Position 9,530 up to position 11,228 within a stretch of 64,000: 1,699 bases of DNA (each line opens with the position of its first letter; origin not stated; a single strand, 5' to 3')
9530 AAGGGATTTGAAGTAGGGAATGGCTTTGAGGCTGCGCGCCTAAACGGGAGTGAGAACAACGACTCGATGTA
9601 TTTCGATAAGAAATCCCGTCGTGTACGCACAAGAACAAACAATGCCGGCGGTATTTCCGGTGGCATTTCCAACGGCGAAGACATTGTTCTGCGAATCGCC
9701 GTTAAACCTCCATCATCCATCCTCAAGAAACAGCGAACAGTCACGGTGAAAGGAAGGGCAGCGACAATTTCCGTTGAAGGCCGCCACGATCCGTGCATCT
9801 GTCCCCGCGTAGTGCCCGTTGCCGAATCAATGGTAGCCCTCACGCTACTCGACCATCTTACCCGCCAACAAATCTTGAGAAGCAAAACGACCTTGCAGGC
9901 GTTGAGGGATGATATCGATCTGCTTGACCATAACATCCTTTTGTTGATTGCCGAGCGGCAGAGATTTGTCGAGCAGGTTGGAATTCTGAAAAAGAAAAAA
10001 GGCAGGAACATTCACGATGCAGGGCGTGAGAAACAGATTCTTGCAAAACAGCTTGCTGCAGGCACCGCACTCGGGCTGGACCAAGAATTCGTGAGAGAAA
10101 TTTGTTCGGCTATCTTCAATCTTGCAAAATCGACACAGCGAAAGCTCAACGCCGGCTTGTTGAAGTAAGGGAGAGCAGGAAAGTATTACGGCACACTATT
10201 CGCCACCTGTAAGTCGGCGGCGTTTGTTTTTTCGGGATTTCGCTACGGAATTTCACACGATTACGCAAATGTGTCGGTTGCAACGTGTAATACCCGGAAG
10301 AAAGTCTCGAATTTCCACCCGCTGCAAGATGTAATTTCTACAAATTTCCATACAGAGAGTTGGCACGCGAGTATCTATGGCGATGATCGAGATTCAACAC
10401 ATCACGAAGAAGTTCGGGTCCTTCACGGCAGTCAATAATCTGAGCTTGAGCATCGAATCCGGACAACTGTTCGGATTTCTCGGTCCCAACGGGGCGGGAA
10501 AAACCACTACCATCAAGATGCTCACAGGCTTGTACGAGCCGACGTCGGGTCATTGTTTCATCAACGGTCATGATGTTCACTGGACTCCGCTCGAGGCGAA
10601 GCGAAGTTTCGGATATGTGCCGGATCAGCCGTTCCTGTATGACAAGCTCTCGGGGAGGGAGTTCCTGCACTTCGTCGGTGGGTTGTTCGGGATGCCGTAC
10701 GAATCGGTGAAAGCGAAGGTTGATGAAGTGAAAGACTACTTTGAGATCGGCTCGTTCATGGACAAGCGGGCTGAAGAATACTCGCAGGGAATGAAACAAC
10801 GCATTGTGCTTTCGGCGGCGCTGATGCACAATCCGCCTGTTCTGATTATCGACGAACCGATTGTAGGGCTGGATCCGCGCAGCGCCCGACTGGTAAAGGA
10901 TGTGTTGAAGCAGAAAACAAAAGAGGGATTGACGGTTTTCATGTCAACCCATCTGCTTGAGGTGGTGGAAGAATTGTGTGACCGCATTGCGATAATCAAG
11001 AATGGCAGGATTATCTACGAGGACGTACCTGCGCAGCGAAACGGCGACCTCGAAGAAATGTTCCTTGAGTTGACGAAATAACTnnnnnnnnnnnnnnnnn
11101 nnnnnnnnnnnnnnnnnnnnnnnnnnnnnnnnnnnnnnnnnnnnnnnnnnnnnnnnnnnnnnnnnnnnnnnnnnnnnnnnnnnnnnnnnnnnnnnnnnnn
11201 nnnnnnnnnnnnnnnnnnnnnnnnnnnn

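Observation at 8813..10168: Chorismate synthase carries a C-terminal AroQ chorismate mutase domain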

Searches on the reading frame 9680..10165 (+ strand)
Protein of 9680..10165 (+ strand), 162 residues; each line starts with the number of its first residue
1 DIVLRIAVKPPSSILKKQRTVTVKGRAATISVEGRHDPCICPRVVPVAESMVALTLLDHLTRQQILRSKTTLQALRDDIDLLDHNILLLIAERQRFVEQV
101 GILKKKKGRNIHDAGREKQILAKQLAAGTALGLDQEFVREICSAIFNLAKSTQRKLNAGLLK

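Call 21: search_protein_representatives(protein=window:9680-10165:+)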
Query: 162 residues. Proteins with E-value up to 0.001 (for the whole library): 3850; up to 1e-10: 325; up to 1e-30: 5. The best 150 are listed.
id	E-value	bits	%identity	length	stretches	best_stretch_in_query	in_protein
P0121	2.6e-39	150.7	49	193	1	1-155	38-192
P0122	1.2e-35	138.8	48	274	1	1-152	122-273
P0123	1.5e-34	135.2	47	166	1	2-154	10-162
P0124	1.6e-33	131.8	47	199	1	2-153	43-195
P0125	3.3e-31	124.4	53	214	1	1-119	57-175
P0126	1.2e-27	112.9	52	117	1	45-155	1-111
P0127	1.9e-27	112.2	48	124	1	33-154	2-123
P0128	2.4e-27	111.8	48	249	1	2-133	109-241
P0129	1.6e-26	109.2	55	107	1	51-156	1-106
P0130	5.2e-26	107.5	40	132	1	28-156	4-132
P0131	1.1e-24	103.3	55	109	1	54-155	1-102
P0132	2.1e-24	102.3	55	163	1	1-102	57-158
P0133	9.4e-24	100.2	37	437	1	1-153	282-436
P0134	1.9e-23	99.2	75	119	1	1-67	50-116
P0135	7.4e-23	97.3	38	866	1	2-155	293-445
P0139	3.5e-21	91.9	38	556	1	2-158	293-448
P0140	3.7e-21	91.8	42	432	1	2-154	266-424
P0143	3.1e-20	88.8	34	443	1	1-156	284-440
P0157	3.7e-17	78.8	39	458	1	2-156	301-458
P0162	4.4e-17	78.6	38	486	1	2-156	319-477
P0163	6.6e-17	78.0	39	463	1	2-141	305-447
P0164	8.3e-17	77.7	39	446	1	2-156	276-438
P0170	4.3e-16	75.3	38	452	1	2-156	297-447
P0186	3.2e-15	72.5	38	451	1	3-151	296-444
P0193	6.6e-15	71.5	33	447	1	3-152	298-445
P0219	5.1e-14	68.6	35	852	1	2-153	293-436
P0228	1.2e-13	67.4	37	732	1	3-156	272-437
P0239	3.2e-13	66.1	31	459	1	2-157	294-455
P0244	5.4e-13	65.3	38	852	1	2-155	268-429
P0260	1.2e-12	64.2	35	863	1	2-156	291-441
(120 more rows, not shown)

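Call 22: search_protein_families(library=pfam, proteins=[P0133, P0135, P0139, P0140, P0143, P0219, P0228, P0244, P0260, P0162], max_evalue=0.0001)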
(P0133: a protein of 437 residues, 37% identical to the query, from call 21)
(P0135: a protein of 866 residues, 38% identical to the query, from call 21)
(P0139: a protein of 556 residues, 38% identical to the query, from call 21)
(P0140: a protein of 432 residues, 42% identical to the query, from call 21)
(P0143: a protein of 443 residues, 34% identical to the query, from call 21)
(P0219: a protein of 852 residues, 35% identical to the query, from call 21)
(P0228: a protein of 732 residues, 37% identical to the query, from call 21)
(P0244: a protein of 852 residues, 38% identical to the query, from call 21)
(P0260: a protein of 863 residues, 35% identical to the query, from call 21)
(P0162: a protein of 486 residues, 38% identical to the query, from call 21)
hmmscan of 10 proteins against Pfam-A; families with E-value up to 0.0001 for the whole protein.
P0133 (437 aa): 2 families
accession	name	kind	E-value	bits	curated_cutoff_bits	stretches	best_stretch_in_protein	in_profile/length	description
PF01264.26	Chorismate_synt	-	3.4e-124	414.2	27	1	10-341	1-326/327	Chorismate synthase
PF01817.26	CM_2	-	7.2e-19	68.2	27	1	358-436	1-79/80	Chorismate mutase type II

P0135 (866 aa): 4 families
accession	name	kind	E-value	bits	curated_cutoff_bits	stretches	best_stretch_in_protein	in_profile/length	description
PF01264.26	Chorismate_synt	-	1.5e-107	359.6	27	1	9-352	1-326/327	Chorismate synthase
PF01202.28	SKI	-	2.6e-30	106.1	22.1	1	711-859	2-157/159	Shikimate kinase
PF01817.26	CM_2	-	1.1e-17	64.4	27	1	367-444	1-80/80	Chorismate mutase type II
PF08501.16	Shikimate_dh_N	-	1.8e-11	44.5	27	1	457-531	1-83/83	Shikimate dehydrogenase substrate binding domain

P0139 (556 aa): 3 families
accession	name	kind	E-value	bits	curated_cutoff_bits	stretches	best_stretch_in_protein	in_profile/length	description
PF01264.26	Chorismate_synt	-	1.1e-109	366.6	27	1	10-352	2-326/327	Chorismate synthase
PF08501.16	Shikimate_dh_N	-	6.8e-16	58.7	27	1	457-531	1-83/83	Shikimate dehydrogenase substrate binding domain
PF01817.26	CM_2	-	1.6e-15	57.5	27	1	367-444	1-80/80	Chorismate mutase type II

P0140 (432 aa): 2 families
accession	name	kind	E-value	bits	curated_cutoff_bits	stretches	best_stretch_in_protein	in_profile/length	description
PF01264.26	Chorismate_synt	-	1.1e-119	399.4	27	1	10-326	1-327/327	Chorismate synthase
PF01817.26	CM_2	-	1.1e-18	67.6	27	1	345-424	1-80/80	Chorismate mutase type II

P0143 (443 aa): 2 families
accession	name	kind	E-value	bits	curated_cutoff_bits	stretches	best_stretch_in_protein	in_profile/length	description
PF01264.26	Chorismate_synt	-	3.2e-133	443.9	27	1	10-343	1-326/327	Chorismate synthase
PF01817.26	CM_2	-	6.3e-18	65.2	27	1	360-437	2-79/80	Chorismate mutase type II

P0219 (852 aa): 7 families
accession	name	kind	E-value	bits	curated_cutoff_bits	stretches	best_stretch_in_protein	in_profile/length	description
PF01264.26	Chorismate_synt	-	2.1e-113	378.8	27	1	10-353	2-327/327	Chorismate synthase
PF01202.28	SKI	-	1.1e-33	117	22.1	1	700-846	1-158/159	Shikimate kinase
PF01817.26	CM_2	-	4.8e-19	68.8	27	1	362-436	2-79/80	Chorismate mutase type II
PF08501.16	Shikimate_dh_N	-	6.6e-12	45.9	27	1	447-521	1-83/83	Shikimate dehydrogenase substrate binding domain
PF18317.6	SDH_C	-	7.8e-07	29.2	25.8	1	655-678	1-24/31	Shikimate 5'-dehydrogenase C-terminal domain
PF13238.12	AAA_18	-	3.3e-06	28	29.4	1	694-793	1-100/128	AAA domain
PF13671.12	AAA_33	-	2.1e-05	25.3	27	1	694-737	2-45/143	AAA domain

P0228 (732 aa): 3 families
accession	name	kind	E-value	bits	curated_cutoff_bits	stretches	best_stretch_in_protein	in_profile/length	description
PF01264.26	Chorismate_synt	-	9.6e-107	356.9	27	1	10-331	2-327/327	Chorismate synthase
PF00800.23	PDT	-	1.2e-58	198.3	25.2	1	465-641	1-179/181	Prephenate dehydratase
PF01817.26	CM_2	-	5.4e-18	65.4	27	1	358-434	1-79/80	Chorismate mutase type II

P0244 (852 aa): 5 families
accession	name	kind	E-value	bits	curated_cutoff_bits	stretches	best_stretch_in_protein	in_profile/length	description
PF01264.26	Chorismate_synt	-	5.6e-91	305.1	27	2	160-327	173-326/327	Chorismate synthase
PF01202.28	SKI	-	2.6e-34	119.1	22.1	1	708-843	1-145/159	Shikimate kinase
PF01817.26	CM_2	-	4.6e-19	68.9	27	1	351-428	1-80/80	Chorismate mutase type II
PF08501.16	Shikimate_dh_N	-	7.8e-16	58.5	27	1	448-522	1-83/83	Shikimate dehydrogenase substrate binding domain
PF13238.12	AAA_18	-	5.7e-05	24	29.4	0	702-805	1-104/128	AAA domain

P0260 (863 aa): 6 families
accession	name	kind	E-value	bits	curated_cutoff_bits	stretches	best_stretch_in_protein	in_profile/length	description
PF01264.26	Chorismate_synt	-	2.4e-105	352.3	27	1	9-351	1-327/327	Chorismate synthase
PF01202.28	SKI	-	1.5e-26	93.8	22.1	1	714-849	1-146/159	Shikimate kinase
PF08501.16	Shikimate_dh_N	-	2e-12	47.6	27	1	454-528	1-83/83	Shikimate dehydrogenase substrate binding domain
PF01817.26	CM_2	-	2.9e-11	43.8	27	1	362-439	1-80/80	Chorismate mutase type II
PF01078.27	Mg_chelatase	-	8e-06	25.8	20.3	1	697-791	14-101/207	Magnesium chelatase, subunit ChlI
PF13238.12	AAA_18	-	6.7e-05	23.8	29.4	0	708-746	1-37/128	AAA domain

P0162 (486 aa): 2 families
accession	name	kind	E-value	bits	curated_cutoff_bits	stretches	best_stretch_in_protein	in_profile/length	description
PF01264.26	Chorismate_synt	-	2.7e-101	339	27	1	2-379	14-327/327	Chorismate synthase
PF01817.26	CM_2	-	5.6e-20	71.8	27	1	398-474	1-79/80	Chorismate mutase type II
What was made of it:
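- Other lineages extend the same pair to AroC-CM-PDT, which is three consecutive steps, and to AroC-CM-AroE-AroK (call 22). Fusions that continue into prephenate dehydratase (P0228, call 22) make sense only if prephenate is produced on the same protein.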

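Call 52: list_cluster_members(proteins=[P0244, P0260, P0139, P0157, P0163, P0164, P0170, P0186, P0193, P0239])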
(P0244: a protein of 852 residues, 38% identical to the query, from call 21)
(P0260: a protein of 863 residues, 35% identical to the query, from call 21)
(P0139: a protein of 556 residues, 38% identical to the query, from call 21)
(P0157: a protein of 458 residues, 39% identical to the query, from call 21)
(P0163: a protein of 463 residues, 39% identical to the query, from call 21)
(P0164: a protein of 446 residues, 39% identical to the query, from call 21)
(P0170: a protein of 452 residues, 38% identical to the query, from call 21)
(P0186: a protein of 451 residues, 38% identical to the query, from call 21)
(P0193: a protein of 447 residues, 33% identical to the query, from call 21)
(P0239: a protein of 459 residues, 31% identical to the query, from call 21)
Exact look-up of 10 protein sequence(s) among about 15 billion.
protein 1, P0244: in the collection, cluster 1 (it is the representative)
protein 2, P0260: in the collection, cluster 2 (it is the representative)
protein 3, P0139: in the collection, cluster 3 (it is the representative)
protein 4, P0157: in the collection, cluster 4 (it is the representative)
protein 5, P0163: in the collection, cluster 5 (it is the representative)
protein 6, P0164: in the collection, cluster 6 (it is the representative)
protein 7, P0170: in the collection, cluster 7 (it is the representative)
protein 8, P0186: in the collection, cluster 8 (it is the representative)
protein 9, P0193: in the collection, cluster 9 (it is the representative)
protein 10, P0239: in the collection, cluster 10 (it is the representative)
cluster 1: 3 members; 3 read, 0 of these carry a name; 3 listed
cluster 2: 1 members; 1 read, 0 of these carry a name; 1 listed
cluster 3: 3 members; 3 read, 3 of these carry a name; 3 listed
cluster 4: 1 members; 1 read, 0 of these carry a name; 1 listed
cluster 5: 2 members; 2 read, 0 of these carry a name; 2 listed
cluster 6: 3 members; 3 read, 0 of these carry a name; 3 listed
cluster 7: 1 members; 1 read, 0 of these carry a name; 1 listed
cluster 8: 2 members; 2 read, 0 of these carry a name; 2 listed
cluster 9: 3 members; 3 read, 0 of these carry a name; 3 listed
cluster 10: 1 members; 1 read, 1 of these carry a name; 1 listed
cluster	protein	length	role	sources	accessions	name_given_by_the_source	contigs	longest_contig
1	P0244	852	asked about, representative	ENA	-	-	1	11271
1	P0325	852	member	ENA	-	-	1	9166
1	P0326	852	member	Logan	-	-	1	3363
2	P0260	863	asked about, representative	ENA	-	-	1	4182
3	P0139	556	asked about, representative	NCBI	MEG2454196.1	MAG: chorismate synthase, partial [Clostridia bacterium]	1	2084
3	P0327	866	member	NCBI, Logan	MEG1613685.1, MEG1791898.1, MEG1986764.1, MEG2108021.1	MAG: chorismate synthase [Clostridia bacterium]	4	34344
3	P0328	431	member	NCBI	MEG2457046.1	MAG: chorismate synthase, partial [Clostridia bacterium]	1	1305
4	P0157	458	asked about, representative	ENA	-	-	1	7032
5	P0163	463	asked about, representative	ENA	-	-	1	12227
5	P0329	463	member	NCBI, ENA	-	-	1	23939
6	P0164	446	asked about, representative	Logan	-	-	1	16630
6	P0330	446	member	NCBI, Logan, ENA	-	-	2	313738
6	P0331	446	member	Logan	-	-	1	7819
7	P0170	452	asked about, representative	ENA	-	-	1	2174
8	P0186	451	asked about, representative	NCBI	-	-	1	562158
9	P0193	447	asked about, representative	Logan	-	-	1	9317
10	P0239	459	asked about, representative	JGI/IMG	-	chorismate synthase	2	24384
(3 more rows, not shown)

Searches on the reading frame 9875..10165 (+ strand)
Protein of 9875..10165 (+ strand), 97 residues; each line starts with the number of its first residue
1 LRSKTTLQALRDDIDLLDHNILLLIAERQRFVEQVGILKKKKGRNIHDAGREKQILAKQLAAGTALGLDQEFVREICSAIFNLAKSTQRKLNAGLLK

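Call 3: search_protein_families(library=pfam, proteins=[window:9893-10165:+], max_evalue=0.01)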
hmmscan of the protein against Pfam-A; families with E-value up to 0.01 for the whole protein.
window:9893-10165:+ (91 aa): 1 family
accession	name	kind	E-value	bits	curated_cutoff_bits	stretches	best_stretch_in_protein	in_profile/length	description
PF01817.26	CM_2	-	5.4e-19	68.6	27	1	4-82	1-79/80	Chorismate mutase type II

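Call 4: search_protein_families(library=ncbifam, proteins=[window:9893-10165:+], max_evalue=0.01)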
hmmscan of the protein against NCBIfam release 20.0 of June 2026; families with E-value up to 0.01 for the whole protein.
window:9893-10165:+ (91 aa): 20 families
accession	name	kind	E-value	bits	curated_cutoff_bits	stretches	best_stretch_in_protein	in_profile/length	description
TIGR01791.2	CM_archaeal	equivalog_domain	1.8e-14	53.5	66.95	1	2-83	2-83/83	chorismate mutase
NF004925.0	PRK06285.1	equivalog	1.8e-13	50.4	77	1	2-85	10-93/99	chorismate mutase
NF008400.0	PRK11199.1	equivalog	2e-13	50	273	1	2-79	6-83/374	bifunctional chorismate mutase/prephenate dehydrogenase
TIGR01805.1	CM_mono_grmpos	equivalog_domain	4.9e-11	42.8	71.2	1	3-79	3-78/81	chorismate mutase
TIGR01797.1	CM_P_1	equivalog_domain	6.6e-11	42.2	73.7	1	2-82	2-82/83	chorismate mutase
TIGR01801.1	CM_A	equivalog_domain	3.7e-10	40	106.35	1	2-82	7-86/102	chorismate mutase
NF009239.0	PRK12595.1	equivalog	3.9e-10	39.2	279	1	1-83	6-87/360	bifunctional 3-deoxy-7-phosphoheptulonate synthase/chorismate mutase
TIGR01799.1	CM_T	equivalog_domain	6.3e-10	39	95.9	1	2-71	2-71/83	chorismate mutase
TIGR01795.1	CM_mono_cladeE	equivalog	9.7e-10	38.9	107.55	1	2-75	6-79/94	chorismate mutase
TIGR01807.1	CM_P2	equivalog_domain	1.3e-09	38.2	69.55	1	2-71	2-72/76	chorismate mutase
NF007910.0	PRK10622.1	equivalog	1.4e-09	37.3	577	1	2-84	8-90/386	bifunctional chorismate mutase/prephenate dehydratase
NF006691.0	PRK09239.1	equivalog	4.4e-09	36.4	120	1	2-80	13-91/108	chorismate mutase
NF005965.0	PRK08055.1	equivalog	5.7e-09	35.8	179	1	14-89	30-105/182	chorismate mutase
TIGR01806.1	CM_mono2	equivalog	9.4e-09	35.4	74.15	1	15-85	9-79/114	gamma subclass chorismate mutase AroQ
NF006741.0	PRK09269.1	equivalog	2.4e-07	30.6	158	1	14-80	36-102/194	chorismate mutase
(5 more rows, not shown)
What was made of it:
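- On AroQ-class chorismate mutase (CM_2, PF01817; EcCM type): The best hit is TIGR01791 at 53.5 bits against 66.95, and all 20 or more CM models fall below their cut-offs (call 4).
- The CM domain falls below every NCBIfam chorismate-mutase equivalog cut-off (best 53.5 against 66.95, call 4).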

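Call 7: search_solved_structures(query=window:9875-10165:+, max_evalue=0.001, show_alignments=3)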
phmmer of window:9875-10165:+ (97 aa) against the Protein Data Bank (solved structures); distinct sequences matched with E-value up to 0.001: 6.
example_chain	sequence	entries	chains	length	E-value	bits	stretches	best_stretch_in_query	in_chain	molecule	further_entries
1ecm_A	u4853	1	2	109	1.5e-08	38.1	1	1-90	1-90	ENDO-OXABICYCLIC TRANSITION STATE ANALOGUE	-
5vht_A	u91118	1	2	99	4.5e-08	36.5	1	1-78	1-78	Chorismate Mutase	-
2d8d_A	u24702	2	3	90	1.2e-07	35.1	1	7-85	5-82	phospho-2-dehydro-3-deoxyheptonate aldolase/chorismate mutase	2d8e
1ybz_A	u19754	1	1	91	3e-05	27.6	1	4-58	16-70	chorismate mutase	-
3nvt_A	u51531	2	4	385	0.00033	24.2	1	4-85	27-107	3-deoxy-D-arabino-heptulosonate 7-phosphate synthase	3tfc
5gmu_A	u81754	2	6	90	0.00035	24.1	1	3-60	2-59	Protein AroA(G)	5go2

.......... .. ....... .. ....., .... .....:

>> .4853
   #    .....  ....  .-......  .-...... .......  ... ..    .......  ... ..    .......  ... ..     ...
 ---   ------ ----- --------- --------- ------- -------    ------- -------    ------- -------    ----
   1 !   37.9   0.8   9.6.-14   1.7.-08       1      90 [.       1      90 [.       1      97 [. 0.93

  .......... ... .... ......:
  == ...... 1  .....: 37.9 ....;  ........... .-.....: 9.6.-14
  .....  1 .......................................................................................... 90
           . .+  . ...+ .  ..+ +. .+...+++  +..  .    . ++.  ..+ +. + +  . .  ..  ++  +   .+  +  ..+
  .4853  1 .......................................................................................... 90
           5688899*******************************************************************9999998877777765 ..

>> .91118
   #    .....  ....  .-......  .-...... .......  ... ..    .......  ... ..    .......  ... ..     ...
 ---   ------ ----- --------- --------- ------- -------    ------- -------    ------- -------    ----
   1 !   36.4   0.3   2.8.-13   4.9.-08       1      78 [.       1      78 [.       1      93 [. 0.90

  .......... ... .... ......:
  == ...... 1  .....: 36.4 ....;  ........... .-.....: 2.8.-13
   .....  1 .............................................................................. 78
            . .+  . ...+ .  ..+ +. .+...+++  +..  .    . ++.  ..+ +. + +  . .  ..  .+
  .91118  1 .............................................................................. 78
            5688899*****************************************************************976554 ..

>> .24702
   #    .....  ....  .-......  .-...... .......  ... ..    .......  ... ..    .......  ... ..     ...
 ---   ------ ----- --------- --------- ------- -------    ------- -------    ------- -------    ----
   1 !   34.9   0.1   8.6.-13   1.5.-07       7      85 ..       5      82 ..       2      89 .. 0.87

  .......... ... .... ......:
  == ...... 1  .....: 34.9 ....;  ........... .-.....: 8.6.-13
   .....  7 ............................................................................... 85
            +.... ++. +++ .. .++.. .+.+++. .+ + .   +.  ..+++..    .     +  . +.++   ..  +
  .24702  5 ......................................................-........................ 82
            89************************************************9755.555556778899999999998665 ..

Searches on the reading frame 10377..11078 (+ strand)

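Call 10: search_protein_families(library=pfam, proteins=[window:10377-11078:+], max_evalue=0.001)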
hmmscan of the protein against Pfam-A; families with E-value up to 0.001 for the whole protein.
window:10377-11078:+ (234 aa): 5 families
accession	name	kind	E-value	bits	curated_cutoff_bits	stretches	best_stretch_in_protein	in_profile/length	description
PF00005.33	ABC_tran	-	3.6e-30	105.8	25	1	19-162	1-136/137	ABC transporter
PF13304.12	AAA_21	-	1.2e-12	49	27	1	132-197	235-303/304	AAA domain, putative AbiEii toxin, Type IV TA system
PF13476.12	AAA_23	-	0.00048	21.3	27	1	11-50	5-40/201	AAA domain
PF13166.12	AAA_13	-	0.00084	18.6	36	0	151-204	525-581/713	AAA domain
PF13401.12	AAA_22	-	0.0009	20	27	0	35-160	11-92/130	AAA domain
